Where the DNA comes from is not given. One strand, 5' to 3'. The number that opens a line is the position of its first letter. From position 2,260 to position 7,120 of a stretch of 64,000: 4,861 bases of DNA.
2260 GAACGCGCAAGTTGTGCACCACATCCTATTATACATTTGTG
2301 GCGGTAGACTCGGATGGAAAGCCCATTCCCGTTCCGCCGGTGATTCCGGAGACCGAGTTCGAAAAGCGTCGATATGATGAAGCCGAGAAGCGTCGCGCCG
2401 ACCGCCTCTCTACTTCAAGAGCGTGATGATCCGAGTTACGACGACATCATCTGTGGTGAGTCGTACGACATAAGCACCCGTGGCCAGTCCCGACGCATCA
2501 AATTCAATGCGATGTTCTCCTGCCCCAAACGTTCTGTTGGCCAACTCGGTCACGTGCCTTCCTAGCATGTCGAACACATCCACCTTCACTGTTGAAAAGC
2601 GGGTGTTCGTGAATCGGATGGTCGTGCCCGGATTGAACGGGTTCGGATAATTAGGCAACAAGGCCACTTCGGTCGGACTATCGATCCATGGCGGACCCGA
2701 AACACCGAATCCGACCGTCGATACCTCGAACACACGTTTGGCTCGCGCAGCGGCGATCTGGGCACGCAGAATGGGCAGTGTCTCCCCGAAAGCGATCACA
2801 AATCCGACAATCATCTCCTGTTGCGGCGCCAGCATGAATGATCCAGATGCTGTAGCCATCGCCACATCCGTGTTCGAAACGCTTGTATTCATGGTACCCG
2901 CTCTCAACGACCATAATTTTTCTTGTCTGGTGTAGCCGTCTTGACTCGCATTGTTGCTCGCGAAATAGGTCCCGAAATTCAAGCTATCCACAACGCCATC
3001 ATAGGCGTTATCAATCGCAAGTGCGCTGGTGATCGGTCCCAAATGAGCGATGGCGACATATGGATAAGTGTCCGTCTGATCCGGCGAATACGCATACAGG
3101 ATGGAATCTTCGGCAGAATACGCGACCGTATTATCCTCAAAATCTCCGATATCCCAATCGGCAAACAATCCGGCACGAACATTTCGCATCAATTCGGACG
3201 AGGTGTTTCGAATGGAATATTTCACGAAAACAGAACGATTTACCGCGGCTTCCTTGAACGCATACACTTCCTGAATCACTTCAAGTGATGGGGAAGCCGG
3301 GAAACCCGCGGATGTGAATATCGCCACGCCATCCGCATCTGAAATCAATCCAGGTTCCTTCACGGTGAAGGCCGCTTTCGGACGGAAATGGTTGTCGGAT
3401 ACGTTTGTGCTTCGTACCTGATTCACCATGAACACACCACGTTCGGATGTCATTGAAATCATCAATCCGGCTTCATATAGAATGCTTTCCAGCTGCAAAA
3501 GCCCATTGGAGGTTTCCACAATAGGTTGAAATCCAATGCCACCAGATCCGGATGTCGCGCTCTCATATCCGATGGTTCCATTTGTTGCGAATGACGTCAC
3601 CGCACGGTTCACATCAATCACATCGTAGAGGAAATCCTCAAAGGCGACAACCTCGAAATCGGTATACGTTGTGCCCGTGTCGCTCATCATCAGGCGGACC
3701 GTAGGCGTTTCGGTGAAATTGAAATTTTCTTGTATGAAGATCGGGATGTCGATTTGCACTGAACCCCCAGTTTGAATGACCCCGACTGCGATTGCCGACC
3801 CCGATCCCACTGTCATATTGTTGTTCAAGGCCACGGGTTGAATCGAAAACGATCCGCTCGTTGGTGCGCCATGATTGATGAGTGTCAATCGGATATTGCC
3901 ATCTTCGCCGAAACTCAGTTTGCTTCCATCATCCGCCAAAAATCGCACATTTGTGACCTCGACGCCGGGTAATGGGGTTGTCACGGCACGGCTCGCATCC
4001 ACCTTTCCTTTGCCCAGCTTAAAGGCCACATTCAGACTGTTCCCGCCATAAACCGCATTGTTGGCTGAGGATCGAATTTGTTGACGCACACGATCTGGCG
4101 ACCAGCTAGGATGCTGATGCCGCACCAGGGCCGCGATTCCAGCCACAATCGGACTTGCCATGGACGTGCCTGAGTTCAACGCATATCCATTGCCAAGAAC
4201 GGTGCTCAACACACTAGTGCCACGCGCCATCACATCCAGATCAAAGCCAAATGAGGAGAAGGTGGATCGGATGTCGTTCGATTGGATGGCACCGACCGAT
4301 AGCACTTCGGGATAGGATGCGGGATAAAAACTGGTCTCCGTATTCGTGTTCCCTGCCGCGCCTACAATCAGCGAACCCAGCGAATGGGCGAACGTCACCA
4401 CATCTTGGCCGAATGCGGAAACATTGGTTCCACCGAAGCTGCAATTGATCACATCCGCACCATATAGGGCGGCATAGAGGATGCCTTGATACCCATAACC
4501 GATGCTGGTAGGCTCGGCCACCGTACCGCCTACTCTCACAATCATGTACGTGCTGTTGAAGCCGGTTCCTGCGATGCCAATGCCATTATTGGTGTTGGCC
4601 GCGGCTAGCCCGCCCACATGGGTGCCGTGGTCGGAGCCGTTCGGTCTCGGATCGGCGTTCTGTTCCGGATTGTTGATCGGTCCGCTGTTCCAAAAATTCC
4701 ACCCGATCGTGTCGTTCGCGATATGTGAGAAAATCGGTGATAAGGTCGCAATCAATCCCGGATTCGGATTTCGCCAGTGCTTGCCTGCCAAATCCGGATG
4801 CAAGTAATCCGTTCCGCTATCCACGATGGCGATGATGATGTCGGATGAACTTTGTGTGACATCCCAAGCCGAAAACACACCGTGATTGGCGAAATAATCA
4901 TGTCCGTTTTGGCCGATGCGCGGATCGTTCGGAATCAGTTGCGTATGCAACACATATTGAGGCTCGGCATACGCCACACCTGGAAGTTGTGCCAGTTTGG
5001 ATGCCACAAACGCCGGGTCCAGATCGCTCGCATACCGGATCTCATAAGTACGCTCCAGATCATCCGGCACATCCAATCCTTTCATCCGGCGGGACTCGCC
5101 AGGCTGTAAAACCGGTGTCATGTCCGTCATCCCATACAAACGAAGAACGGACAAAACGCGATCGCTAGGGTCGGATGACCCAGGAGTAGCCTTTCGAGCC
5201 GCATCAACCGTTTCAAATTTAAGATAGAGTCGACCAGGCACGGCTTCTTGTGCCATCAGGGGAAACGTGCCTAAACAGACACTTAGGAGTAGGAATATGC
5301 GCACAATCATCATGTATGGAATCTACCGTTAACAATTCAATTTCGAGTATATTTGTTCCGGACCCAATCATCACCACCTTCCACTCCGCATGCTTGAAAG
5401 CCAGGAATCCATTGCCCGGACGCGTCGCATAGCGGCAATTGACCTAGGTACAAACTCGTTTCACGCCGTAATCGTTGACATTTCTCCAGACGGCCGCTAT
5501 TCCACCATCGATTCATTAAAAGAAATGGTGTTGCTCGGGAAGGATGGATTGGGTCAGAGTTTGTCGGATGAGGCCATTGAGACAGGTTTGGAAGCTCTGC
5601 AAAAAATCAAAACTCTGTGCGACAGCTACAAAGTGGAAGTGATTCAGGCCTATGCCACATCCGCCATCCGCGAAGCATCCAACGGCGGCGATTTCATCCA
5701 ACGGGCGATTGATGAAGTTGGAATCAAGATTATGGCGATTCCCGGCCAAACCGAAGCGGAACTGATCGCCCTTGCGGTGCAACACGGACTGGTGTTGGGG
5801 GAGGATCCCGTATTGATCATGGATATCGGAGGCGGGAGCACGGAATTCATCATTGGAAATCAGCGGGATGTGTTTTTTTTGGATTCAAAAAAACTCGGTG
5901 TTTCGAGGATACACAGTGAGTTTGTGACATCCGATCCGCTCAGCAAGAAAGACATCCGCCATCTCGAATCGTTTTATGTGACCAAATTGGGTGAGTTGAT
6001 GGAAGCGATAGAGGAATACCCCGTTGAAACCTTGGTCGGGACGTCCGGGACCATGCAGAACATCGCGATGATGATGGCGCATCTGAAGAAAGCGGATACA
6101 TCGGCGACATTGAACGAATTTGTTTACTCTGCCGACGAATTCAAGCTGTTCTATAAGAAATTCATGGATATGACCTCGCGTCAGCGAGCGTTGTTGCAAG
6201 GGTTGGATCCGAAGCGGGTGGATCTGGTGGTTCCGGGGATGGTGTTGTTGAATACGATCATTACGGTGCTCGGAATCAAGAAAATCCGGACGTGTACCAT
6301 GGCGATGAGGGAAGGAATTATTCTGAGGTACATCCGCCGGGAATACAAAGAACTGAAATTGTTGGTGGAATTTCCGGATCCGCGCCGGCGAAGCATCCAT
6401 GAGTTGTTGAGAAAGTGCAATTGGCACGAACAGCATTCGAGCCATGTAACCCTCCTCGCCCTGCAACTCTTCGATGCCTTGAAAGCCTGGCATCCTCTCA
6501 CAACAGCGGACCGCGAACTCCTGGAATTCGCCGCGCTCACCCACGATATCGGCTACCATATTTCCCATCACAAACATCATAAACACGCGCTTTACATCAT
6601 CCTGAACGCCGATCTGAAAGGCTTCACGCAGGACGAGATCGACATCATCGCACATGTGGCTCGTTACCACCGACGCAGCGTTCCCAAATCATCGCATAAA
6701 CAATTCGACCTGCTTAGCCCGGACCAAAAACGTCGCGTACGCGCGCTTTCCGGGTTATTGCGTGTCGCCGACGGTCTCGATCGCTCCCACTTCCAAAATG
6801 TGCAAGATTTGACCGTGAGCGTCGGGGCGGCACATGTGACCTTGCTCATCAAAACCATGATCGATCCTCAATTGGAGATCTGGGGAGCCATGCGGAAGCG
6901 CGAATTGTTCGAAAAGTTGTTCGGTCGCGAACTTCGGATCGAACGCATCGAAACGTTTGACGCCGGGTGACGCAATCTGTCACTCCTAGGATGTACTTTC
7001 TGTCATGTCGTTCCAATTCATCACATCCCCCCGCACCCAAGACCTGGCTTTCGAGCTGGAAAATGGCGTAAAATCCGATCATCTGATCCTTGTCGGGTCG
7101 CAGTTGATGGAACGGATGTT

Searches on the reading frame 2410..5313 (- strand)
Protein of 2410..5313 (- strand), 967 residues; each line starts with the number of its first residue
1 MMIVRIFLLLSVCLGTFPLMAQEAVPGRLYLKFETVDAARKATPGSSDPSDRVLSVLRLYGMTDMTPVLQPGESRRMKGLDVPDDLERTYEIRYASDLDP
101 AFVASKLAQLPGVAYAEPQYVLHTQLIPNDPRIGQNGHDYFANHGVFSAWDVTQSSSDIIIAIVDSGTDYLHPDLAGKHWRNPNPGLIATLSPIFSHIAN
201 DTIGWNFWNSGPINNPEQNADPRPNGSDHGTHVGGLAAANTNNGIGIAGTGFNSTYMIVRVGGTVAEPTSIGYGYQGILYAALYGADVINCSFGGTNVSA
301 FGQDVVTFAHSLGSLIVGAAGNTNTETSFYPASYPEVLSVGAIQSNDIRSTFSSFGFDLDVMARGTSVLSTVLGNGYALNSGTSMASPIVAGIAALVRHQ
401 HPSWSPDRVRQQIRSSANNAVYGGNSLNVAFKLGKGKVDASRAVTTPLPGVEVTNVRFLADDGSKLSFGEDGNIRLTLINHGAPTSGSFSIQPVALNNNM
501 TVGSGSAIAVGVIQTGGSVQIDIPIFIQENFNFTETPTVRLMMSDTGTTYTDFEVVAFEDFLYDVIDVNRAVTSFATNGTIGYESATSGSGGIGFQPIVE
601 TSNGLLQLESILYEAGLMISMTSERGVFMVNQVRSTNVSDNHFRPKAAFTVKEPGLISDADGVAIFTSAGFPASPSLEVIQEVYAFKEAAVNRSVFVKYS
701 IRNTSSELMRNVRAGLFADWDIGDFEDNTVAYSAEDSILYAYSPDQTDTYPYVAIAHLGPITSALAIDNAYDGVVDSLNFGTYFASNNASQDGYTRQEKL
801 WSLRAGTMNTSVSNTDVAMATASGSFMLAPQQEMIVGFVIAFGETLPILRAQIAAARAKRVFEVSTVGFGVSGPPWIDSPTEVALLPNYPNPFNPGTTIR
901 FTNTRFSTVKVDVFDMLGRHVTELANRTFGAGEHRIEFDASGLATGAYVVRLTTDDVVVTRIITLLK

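Call 81: search_protein_families(library=pfam, proteins=[window:2410-5313:-], max_evalue=0.00001)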
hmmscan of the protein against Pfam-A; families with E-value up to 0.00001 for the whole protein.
window:2410-5313:- (967 aa): 2 families
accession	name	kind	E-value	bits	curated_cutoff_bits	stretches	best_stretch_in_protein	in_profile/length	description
PF00082.27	Peptidase_S8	-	5.1e-46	157.7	21.8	1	157-431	2-283/288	Subtilase family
PF18962.6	Por_Secre_tail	-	2.8e-10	40.8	27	1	889-962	2-73/75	Secretion system C-terminal sorting domain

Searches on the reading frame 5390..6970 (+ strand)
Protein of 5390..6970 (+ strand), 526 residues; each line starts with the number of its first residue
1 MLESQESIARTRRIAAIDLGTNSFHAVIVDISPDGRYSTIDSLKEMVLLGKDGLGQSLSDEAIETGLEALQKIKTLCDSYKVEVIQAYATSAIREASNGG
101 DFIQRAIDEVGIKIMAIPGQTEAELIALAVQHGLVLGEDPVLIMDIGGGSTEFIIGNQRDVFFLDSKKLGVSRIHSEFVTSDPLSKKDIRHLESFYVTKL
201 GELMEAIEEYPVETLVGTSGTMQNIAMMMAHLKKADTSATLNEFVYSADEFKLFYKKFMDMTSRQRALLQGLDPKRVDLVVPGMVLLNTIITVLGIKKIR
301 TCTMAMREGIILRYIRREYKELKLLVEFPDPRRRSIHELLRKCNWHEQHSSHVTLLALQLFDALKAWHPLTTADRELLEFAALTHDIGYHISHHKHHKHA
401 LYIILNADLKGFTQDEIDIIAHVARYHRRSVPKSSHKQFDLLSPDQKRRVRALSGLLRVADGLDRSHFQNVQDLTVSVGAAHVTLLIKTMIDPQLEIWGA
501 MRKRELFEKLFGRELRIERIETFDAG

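Call 52: search_protein_families(library=pfam, proteins=[window:5390-6970:+], max_evalue=0.00001)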
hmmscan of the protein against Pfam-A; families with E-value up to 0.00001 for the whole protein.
window:5390-6970:+ (526 aa): 3 families
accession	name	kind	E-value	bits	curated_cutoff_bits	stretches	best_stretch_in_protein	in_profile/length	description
PF02541.22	Ppx-GppA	-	5.2e-56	190.6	27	1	37-316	10-283/285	Ppx/GppA phosphatase family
PF21447.3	Ppx-GppA_III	-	5.5e-28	98.4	27.3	1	332-476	2-145/177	Ppx/GppA phosphatase, domain III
PF01966.28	HD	-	8.7e-08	32.9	22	1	348-465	3-115/116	HD domain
